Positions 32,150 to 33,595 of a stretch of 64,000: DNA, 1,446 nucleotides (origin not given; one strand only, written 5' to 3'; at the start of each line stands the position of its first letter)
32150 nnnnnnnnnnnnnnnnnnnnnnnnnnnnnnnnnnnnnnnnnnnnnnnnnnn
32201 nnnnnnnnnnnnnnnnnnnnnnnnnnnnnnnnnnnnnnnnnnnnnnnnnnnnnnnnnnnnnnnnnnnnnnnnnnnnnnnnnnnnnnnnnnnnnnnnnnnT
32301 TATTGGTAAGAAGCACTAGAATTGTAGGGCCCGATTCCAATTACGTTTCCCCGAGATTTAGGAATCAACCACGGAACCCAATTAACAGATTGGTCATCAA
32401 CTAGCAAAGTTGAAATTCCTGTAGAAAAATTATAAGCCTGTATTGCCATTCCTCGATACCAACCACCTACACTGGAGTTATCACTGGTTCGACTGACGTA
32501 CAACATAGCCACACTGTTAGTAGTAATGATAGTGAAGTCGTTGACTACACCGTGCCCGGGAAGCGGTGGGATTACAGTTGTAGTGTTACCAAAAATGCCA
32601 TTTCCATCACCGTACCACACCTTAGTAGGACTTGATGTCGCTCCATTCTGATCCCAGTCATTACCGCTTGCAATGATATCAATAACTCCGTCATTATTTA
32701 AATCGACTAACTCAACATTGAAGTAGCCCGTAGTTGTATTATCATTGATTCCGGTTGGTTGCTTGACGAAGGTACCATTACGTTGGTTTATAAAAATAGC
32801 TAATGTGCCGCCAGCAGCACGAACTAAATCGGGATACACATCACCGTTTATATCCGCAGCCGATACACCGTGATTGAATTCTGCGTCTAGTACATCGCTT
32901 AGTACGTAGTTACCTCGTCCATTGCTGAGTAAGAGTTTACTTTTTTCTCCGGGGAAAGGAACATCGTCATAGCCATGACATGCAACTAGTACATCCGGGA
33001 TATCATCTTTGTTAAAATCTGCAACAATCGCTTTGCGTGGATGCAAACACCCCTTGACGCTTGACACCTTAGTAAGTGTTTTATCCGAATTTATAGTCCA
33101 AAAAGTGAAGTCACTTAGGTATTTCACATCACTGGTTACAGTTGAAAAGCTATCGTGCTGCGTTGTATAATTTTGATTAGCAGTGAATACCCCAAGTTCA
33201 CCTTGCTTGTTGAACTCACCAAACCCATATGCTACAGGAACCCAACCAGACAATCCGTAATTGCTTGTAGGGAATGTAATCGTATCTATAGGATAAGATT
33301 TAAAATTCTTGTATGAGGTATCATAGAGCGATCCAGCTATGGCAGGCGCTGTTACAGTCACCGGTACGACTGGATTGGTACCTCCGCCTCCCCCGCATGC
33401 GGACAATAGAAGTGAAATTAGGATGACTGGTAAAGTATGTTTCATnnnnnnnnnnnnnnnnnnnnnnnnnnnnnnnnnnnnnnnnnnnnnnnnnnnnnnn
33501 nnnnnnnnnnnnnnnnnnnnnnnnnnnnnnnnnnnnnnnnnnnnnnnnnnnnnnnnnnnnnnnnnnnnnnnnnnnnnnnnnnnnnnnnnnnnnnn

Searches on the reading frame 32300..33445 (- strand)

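Call 12: search_protein_families(library=phrogs, proteins=[window:32300-33445:-], max_evalue=0.00001)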
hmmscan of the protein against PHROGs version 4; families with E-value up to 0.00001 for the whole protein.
window:32300-33445:- (381 aa): 0 families

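Call 49: search_protein_families(library=pfam, proteins=[window:32300-33445:-], max_evalue=0.001)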
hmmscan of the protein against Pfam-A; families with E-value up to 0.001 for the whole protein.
window:32300-33445:- (381 aa): 2 families
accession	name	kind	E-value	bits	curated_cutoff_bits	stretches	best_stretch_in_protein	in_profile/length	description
PF13517.12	FG-GAP_3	-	3.9e-16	59.8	26.9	1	198-258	1-60/61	FG-GAP-like repeat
PF01839.29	FG-GAP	-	3.4e-05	24.1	22.1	0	190-208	1-19/37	FG-GAP repeat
